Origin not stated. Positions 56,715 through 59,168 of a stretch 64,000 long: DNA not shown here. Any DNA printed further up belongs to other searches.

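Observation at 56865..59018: Low-GC GH37 trehalase carrying the fungal neutral-trehalase Ca-binding motif, likely horizontally acquired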

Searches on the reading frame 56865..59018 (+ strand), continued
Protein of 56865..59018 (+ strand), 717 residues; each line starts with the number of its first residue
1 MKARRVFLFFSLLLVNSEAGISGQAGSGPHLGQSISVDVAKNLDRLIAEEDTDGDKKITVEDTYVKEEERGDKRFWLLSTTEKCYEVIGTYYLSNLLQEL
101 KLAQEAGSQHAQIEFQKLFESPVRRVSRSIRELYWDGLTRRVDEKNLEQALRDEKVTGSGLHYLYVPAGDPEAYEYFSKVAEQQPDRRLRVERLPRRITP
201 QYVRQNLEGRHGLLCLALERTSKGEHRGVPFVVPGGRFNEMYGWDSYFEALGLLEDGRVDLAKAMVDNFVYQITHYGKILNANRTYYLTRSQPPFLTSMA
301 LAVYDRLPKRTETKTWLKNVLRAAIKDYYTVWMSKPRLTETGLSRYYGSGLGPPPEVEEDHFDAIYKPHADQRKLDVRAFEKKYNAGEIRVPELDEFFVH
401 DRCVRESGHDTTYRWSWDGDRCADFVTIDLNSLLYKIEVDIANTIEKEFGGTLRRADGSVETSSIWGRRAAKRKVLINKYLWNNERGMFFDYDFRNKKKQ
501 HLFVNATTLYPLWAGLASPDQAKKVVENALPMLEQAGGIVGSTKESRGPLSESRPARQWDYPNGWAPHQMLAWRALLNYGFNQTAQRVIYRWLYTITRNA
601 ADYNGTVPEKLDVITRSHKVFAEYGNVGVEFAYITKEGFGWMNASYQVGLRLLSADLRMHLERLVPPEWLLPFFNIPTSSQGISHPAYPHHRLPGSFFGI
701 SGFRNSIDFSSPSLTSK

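Call 6: find_homologous_proteins(query=window:56865-59015:+, max_evalue=1e-20)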
Query window:56865-59015:+ (717 aa): 8000 proteins with E <= 1e-20 among 8000 candidates; the best 120 are listed.
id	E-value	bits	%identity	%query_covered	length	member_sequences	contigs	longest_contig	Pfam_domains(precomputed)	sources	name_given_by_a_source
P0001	0.0e+0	1676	100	100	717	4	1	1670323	PF01204.25,PF22422.3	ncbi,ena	-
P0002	0.0e+0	1403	80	100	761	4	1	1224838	PF01204.25,PF22422.3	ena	-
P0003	0.0e+0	1345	85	94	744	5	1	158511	PF01204.25,PF07492.17,PF22422.3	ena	-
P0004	0.0e+0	1343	84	94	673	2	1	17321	PF01204.25,PF22422.3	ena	-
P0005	0.0e+0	1333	84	94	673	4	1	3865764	PF01204.25,PF22422.3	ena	-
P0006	0.0e+0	1332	84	94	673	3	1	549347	PF01204.25,PF22422.3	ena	-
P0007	0.0e+0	1314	83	94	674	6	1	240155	PF01204.25,PF22422.3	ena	-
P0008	0.0e+0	1302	82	94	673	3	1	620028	PF01204.25,PF22422.3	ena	-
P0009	0.0e+0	1164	75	91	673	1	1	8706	PF01204.25,PF07492.17,PF22422.3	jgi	-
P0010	0.0e+0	1123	71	93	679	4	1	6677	PF01204.25,PF22422.3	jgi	jgi:alpha,alpha-trehalase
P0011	0.0e+0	1118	72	90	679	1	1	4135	PF01204.25,PF22422.3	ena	-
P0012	0.0e+0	1117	71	93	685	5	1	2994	PF01204.25,PF22422.3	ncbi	-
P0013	0.0e+0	1099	69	93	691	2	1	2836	PF01204.25,PF22422.3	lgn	-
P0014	0.0e+0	1087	70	93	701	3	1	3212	PF01204.25,PF22422.3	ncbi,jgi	-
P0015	0.0e+0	1084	69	93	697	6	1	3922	PF01204.25,PF22422.3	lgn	-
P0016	0.0e+0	1082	71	91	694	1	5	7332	PF01204.25,PF22422.3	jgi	jgi:alpha,alpha-trehalase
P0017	0.0e+0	1080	69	91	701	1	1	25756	PF01204.25,PF22422.3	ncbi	-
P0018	0.0e+0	1071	72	89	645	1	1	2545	PF01204.25,PF22422.3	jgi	jgi:alpha,alpha-trehalase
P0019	0.0e+0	1070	70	91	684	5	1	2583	PF01204.25,PF22422.3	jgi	jgi:alpha,alpha-trehalase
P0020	0.0e+0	1065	68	92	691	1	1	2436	PF01204.25,PF22422.3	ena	-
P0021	0.0e+0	1054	69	90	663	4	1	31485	PF01204.25,PF22422.3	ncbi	-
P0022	0.0e+0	1054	68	93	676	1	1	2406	PF01204.25,PF22422.3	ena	-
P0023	0.0e+0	1053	68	93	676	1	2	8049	PF01204.25,PF22422.3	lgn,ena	-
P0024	0.0e+0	1053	69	91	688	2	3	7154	PF01204.25,PF22422.3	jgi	jgi:alpha,alpha-trehalase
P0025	0.0e+0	1053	68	93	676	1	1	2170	PF01204.25,PF22422.3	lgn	-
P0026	0.0e+0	1052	68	93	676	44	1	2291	PF01204.25,PF22422.3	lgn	-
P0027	0.0e+0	1052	68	93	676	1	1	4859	PF01204.25,PF22422.3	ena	-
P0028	0.0e+0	1052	67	93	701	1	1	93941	PF01204.25,PF22422.3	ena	-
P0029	0.0e+0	1051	68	93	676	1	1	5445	PF01204.25,PF22422.3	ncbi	-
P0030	0.0e+0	1051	67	93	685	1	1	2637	PF01204.25,PF22422.3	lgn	-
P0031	0.0e+0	1051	68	91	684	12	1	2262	PF01204.25,PF22422.3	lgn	-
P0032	0.0e+0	1050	68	91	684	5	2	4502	PF01204.25,PF22422.3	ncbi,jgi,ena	-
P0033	0.0e+0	1049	68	94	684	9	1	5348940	PF01204.25,PF22422.3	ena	-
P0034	0.0e+0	1048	68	93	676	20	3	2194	PF01204.25,PF22422.3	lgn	-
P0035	0.0e+0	1047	68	93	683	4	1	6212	PF01204.25,PF22422.3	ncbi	ncbi:MAG: trehalase family glycosidase [Candidatus Hodarchaeota archaeon]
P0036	0.0e+0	1043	67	93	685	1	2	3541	PF01204.25,PF22422.3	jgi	jgi:alpha,alpha-trehalase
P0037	0.0e+0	1036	68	91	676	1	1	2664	PF01204.25,PF22422.3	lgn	-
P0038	0.0e+0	1032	65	93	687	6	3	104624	PF01204.25,PF22422.3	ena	-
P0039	0.0e+0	1030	66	93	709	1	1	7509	PF01204.25,PF07492.17,PF22422.3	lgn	-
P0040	0.0e+0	1028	66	93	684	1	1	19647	PF01204.25,PF22422.3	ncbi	-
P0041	0.0e+0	1028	67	90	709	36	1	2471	PF01204.25,PF22422.3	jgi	jgi:alpha,alpha-trehalase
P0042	0.0e+0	1027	69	89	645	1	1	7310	PF01204.25,PF22422.3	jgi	jgi:alpha,alpha-trehalase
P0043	0.0e+0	1027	66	93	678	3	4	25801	PF01204.25,PF22422.3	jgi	jgi:alpha,alpha-trehalase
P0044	0.0e+0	1025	72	82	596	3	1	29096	PF01204.25,PF22422.3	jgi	jgi:alpha,alpha-trehalase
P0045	0.0e+0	1024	67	93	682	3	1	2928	PF01204.25,PF22422.3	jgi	-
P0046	0.0e+0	1023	68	91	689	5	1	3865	PF01204.25,PF22422.3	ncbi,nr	ncbi:MAG: trehalase [Nitrospinae bacterium]|nr:trehalase [Nitrospinota bacterium]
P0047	0.0e+0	1021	64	93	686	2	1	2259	PF01204.25,PF22422.3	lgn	-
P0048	0.0e+0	1021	67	93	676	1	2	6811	PF01204.25,PF22422.3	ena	-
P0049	0.0e+0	1019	65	93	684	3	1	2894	PF01204.25,PF07492.17,PF22422.3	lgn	-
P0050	0.0e+0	1017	68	89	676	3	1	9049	PF01204.25,PF22422.3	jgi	jgi:alpha,alpha-trehalase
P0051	0.0e+0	1017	65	93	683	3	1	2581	PF01204.25,PF22422.3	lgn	-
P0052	0.0e+0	1017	65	93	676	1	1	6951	PF01204.25,PF22422.3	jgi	jgi:alpha,alpha-trehalase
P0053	0.0e+0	1015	66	92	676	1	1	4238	PF01204.25,PF22422.3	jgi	jgi:alpha,alpha-trehalase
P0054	0.0e+0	1015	67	90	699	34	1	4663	PF01204.25,PF07492.17,PF22422.3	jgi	jgi:alpha,alpha-trehalase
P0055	2.9e-298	1009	65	93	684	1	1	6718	PF01204.25,PF22422.3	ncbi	ncbi:MAG: trehalase family glycosidase [Hyphomicrobiaceae bacterium]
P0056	2.1e-297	1006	64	93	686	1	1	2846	PF01204.25,PF07492.17,PF22422.3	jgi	jgi:alpha,alpha-trehalase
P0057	3.8e-297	1005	64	93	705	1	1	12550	PF01204.25,PF07492.17,PF22422.3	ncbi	-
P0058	1.5e-296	1003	67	89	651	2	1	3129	PF01204.25,PF22422.3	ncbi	-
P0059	1.6e-296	1003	66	89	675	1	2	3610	PF01204.25,PF22422.3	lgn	-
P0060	2.5e-296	1003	64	93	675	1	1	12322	PF01204.25,PF07492.17,PF22422.3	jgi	jgi:alpha,alpha-trehalase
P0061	4.3e-296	1002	64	93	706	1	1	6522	PF01204.25,PF07492.17,PF22422.3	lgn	-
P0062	4.9e-296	1002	66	90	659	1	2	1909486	PF01204.25,PF22422.3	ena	-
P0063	7.5e-296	1001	65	93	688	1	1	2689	PF01204.25,PF22422.3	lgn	-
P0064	7.9e-296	1001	65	93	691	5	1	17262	PF01204.25,PF22422.3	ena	-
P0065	9.4e-296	1001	67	89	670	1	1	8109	PF01204.25,PF22422.3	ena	-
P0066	1.2e-295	1000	64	93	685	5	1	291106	PF01204.25,PF07492.17,PF22422.3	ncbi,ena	-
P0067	1.5e-295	1000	64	93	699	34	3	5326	PF01204.25,PF07492.17,PF22422.3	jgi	jgi:alpha,alpha-trehalase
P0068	9.0e-295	998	64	93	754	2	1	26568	PF01204.25,PF07492.17,PF22422.3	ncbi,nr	ncbi:MAG TPA: trehalase family glycosidase [Nitrospira sp.]|nr:trehalase family glycosidase [Nitrosp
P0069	2.0e-294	996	65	92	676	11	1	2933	PF01204.25,PF22422.3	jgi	jgi:alpha,alpha-trehalase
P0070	3.2e-294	996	65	93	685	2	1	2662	PF01204.25,PF07492.17,PF22422.3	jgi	jgi:alpha,alpha-trehalase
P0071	1.2e-293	994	67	90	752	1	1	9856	PF01204.25,PF22422.3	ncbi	-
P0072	1.4e-292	990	67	89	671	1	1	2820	PF01204.25,PF22422.3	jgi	-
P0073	1.4e-292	990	65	90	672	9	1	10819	PF01204.25,PF07492.17,PF22422.3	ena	-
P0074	4.7e-292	989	63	93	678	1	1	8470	PF01204.25,PF07492.17,PF22422.3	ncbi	ncbi:MAG: trehalase family glycosidase [Acidobacteriota bacterium]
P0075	2.5e-291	986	63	93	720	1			PF01204.25,PF22422.3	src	-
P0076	2.6e-291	986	64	92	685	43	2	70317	PF01204.25,PF22422.3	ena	-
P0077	2.6e-291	986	64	90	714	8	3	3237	PF01204.25,PF22422.3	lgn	-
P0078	3.7e-291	986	64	90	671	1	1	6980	PF01204.25,PF22422.3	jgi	jgi:alpha,alpha-trehalase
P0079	1.6e-290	984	65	89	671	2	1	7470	PF01204.25,PF22422.3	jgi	-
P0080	1.9e-290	983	65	89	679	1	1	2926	PF01204.25,PF07492.17,PF22422.3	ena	-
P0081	7.3e-290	981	63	93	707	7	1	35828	PF01204.25,PF22422.3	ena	-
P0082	1.2e-289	981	64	91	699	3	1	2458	PF01204.25,PF07492.17,PF22422.3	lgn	-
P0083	2.7e-289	979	63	92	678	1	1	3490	PF01204.25,PF07492.17,PF22422.3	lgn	-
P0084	6.0e-289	978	65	89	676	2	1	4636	PF01204.25,PF07492.17,PF22422.3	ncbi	ncbi:MAG: trehalase family glycosidase [Nitrospiraceae bacterium]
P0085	7.0e-289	978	62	93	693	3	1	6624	PF01204.25,PF07492.17,PF22422.3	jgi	jgi:alpha,alpha-trehalase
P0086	1.1e-287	974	62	92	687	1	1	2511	PF01204.25,PF22422.3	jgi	jgi:alpha,alpha-trehalase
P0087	1.1e-287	974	67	88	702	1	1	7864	PF01204.25,PF22422.3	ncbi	-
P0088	1.6e-287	974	65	89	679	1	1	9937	PF01204.25,PF22422.3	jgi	jgi:alpha,alpha-trehalase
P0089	4.4e-287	972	64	92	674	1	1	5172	PF01204.25,PF22422.3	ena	-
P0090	1.4e-286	970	64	90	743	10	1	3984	PF01204.25,PF22422.3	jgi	jgi:alpha,alpha-trehalase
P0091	3.3e-286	969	63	91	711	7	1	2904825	PF01204.25,PF22422.3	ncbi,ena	-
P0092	8.3e-286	968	65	88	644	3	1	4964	PF01204.25,PF22422.3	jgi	-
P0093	1.9e-284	963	63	93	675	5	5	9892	PF01204.25,PF07492.17,PF22422.3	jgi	jgi:alpha,alpha-trehalase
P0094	8.3e-284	961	65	89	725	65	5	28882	PF01204.25,PF22422.3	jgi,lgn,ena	jgi:alpha,alpha-trehalase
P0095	9.3e-284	961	63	92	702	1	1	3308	PF01204.25,PF22422.3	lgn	-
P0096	1.1e-283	961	62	93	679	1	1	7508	PF01204.25,PF22422.3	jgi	jgi:alpha,alpha-trehalase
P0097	3.4e-283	959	62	93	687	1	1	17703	PF01204.25,PF22422.3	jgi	jgi:alpha,alpha-trehalase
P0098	1.2e-282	957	61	93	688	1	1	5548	PF01204.25,PF07492.17,PF22422.3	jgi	jgi:alpha,alpha-trehalase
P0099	2.2e-282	957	66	88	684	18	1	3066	PF01204.25,PF22422.3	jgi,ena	-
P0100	2.7e-282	956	64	90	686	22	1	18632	PF01204.25,PF07492.17,PF22422.3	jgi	jgi:alpha,alpha-trehalase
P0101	4.6e-282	956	62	93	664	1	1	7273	PF01204.25,PF07492.17,PF22422.3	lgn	-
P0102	4.7e-282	956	63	91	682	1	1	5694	PF01204.25,PF22422.3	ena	-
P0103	5.1e-282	955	63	92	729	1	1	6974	PF01204.25,PF22422.3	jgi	-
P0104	1.1e-280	951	63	92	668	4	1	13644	PF01204.25,PF22422.3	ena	-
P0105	1.7e-280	950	64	89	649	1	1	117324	PF01204.25,PF22422.3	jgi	jgi:alpha,alpha-trehalase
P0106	2.5e-280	950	62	92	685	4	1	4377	PF01204.25,PF22422.3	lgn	-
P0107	4.0e-280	949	65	89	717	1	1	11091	PF01204.25,PF22422.3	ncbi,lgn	-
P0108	4.6e-280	949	64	89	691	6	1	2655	PF01204.25,PF22422.3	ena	-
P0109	5.0e-280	949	63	91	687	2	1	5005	PF01204.25,PF22422.3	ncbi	-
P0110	5.5e-280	949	62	93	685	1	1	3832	PF01204.25,PF22422.3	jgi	-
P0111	5.9e-280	949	63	90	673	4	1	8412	PF01204.25,PF22422.3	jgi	jgi:alpha,alpha-trehalase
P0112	1.3e-279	947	63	89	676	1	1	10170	PF01204.25,PF22422.3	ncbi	-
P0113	1.4e-278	944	65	89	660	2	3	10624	PF01204.25,PF22422.3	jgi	jgi:alpha,alpha-trehalase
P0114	2.9e-278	943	64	90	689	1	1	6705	PF01204.25,PF22422.3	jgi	-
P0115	4.0e-278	943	61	93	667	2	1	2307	PF01204.25,PF22422.3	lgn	-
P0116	4.8e-278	942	62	92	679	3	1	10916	PF01204.25,PF07492.17,PF22422.3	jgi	-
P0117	4.9e-278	942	62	91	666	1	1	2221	PF01204.25,PF22422.3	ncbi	-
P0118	6.7e-278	942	68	82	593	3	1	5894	PF01204.25,PF22422.3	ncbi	-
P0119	1.4e-277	941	63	89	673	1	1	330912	PF01204.25,PF22422.3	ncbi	ncbi:MAG: trehalase family glycosidase [bacterium]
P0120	1.6e-277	940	63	89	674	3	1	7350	PF01204.25,PF22422.3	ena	-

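Call 9: find_encoding_contigs(protein=P0001, flank=10000, max_places=3)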
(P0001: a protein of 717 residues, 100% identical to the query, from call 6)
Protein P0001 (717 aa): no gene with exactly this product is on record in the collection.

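Call 12: find_related_loci(query=A1, collection=genome_contigs, flank=10000)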
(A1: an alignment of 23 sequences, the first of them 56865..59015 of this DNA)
Query A1 (717 aa) in genome_contigs; peptide patterns used: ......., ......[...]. (x = any residue, [..] = any of these).
600 stretches matched a pattern (row limit reached: there are more); 560 encode a relative of the query (tblastn E <= 1e-3); the best 80 are kept; 80 distinct loci.
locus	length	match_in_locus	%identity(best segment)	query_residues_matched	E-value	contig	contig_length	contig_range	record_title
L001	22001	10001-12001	65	13-671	0e+0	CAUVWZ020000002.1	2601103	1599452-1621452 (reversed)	MAG: Terriglobia bacterium isolate 02aa0e04-dc5f-4f23-8dbf-c6fe603d8365 genome assembly, contig: contig_2, whole genome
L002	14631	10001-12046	60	34-709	0e+0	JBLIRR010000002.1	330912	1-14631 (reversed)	MAG: bacterium isolate MF1_201910_bin_226 MF1_201910_bin_226_scaffold_2, whole genome shotgun sequence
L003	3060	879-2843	61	12-671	0e+0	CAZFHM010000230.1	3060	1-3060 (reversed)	MAG TPA_asm: uncultured Pirellulales bacterium isolate binchicken_co34_544 genome assembly, contig: NODE_59585_length_30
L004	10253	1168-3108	62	31-671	0e+0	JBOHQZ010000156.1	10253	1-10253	MAG: bacterium isolate SD8033_maxbin2.bin.2_sub NODE_1589_length_10253_cov_2.656528, whole genome shotgun sequence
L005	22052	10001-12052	59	2-693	0e+0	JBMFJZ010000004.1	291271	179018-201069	MAG: Bacteroidota bacterium isolate KM4336-10 NODE_4_length_291271_cov_38.714853, whole genome shotgun sequence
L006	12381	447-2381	60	29-671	0e+0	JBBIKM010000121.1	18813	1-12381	MAG: bacterium isolate BQS170218_bin_186 NODE_1061_length_18813_cov_5.119576, whole genome shotgun sequence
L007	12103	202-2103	62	31-671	0e+0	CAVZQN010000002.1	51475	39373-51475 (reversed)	MAG: uncultured bacterium isolate MFD05747.bin.3.202 genome assembly, contig: contig_11990, whole genome shotgun sequenc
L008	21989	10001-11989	59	12-687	0e+0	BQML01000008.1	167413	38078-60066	MAG: Bacteroidia bacterium HBSIN02 DNA, sequence008, whole genome shotgun sequence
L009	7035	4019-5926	59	32-671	0e+0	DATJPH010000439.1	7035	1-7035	MAG TPA_asm: Bacteroidota bacterium isolate SMAG_U14908 k141_1177835, whole genome shotgun sequence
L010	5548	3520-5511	57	21-685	0e+0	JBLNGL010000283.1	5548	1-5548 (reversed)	MAG: Ignavibacteria bacterium isolate MAG21 PRJNA1031785_bin8_renamed_282, whole genome shotgun sequence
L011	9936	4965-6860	59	33-671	0e+0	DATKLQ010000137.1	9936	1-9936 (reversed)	MAG TPA_asm: Ignavibacteriaceae bacterium isolate SMAG_U14689 k141_3216268, whole genome shotgun sequence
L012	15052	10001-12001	57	20-691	0e+0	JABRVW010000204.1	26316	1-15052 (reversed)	MAG: Ignavibacterium sp. isolate MAG-04r c_000000000431, whole genome shotgun sequence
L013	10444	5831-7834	58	1-672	0e+0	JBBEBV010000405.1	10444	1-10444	MAG: Bacteroidota bacterium isolate LejiaF_55_30 Lejia_F_8829_length_10444_cov_19, whole genome shotgun sequence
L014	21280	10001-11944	56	13-668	0e+0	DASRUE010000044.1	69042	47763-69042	MAG TPA_asm: Bacteroidota bacterium isolate SMAG_U7886 k141_1591648, whole genome shotgun sequence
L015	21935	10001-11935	57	13-670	0e+0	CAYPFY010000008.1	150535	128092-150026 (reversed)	MAG TPA_asm: uncultured Chlorobiaceae bacterium isolate binchicken_co185_251 genome assembly, contig: NODE_122_length_15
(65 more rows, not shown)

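Call 14: list_cluster_members(proteins=[P0001, P0002, P0003, P0005, P0006, P0007, P0008, P0033, P0062, P0091])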
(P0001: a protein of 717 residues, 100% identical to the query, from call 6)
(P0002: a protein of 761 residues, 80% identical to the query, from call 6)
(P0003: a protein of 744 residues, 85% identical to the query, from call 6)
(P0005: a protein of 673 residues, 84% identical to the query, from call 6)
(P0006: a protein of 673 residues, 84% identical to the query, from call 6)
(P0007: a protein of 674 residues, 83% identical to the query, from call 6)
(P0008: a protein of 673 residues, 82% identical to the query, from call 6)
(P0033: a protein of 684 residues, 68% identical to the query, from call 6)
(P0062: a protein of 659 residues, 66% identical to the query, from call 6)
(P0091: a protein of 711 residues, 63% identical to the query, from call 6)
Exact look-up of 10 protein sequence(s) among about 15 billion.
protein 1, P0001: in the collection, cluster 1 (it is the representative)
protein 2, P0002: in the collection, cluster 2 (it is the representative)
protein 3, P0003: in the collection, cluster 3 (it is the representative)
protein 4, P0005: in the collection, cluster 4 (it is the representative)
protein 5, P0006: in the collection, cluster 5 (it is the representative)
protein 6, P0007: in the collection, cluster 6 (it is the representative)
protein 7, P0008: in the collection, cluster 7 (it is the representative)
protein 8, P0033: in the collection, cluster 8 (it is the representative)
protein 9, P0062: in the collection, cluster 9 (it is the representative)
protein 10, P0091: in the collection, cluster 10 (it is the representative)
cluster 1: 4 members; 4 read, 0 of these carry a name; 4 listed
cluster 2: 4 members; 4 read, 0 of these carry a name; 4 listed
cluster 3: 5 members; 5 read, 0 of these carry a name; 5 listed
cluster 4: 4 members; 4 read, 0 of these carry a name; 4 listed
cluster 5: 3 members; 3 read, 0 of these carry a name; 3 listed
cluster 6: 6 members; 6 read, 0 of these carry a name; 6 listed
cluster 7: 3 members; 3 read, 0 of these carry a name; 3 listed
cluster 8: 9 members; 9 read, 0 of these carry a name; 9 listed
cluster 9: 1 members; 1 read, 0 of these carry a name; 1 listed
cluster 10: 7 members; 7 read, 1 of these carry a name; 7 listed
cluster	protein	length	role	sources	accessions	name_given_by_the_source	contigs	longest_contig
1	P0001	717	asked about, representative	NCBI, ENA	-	-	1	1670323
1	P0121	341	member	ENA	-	-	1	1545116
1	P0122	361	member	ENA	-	-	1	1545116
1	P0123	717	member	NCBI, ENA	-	-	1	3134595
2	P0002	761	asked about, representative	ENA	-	-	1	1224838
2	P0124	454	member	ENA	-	-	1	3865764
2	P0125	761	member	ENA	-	-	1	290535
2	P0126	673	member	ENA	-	-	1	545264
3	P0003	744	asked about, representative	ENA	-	-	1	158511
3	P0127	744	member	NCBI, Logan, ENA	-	-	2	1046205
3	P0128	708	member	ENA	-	-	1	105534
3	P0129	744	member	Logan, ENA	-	-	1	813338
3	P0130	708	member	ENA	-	-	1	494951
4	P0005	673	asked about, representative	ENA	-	-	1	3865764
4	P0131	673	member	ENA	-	-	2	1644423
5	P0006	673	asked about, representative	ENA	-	-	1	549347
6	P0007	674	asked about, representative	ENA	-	-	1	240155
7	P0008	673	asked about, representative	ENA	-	-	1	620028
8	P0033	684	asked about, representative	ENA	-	-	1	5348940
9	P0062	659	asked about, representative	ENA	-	-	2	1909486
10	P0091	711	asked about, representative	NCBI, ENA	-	-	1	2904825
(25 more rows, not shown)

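Call 18: find_encoding_contigs(protein=P0005, flank=10000, max_places=2)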
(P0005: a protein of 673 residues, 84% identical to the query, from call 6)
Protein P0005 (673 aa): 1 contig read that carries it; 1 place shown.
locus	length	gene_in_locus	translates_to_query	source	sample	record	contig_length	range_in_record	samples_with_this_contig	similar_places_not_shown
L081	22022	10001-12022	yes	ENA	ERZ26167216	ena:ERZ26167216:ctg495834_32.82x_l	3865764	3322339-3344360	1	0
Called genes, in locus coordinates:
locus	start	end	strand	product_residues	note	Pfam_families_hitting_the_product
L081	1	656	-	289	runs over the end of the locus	PF00941:FAD_binding_5, PF03450:CO_deh_flav_C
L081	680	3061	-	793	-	PF01315:Ald_Xan_dh_C, PF02738:MoCoBD_1, PF20256:MoCoBD_2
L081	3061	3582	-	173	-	PF00111:Fer2 (weak), PF01799:Fer2_2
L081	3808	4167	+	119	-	PF01740:STAS, PF13466:STAS_2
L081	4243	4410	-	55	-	PF07295:DUF1451 (weak)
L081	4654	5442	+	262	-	PF00116:COX2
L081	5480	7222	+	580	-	PF00115:COX1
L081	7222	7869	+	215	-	PF00510:COX3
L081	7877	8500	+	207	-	PF00510:COX3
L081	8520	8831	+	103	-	PF03626:COX4_pro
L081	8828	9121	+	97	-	-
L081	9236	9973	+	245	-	PF00857:Isochorismatase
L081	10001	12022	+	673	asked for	PF01204:Trehalase, PF22422:MGH1-like_GH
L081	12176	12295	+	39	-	-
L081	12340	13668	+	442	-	PF13701:DDE_Tnp_1_4, PF01609:DDE_Tnp_1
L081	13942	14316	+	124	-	PF01527:HTH_Tnp_1, PF13384:HTH_23 (weak)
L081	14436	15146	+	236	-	PF13276:HTH_21, PF00665:rve, PF13683:rve_3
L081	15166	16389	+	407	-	PF05598:DUF772, PF01609:DDE_Tnp_1, PF13751:DDE_Tnp_1_6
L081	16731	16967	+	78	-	-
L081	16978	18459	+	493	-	PF13489:Methyltransf_23, PF08241:Methyltransf_11 (faint), PF08242:Methyltransf_12 (weak), PF13649:Methyltransf_25 (faint)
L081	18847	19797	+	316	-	PF12762:DDE_Tnp_IS1595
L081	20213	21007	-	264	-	-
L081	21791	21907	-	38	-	-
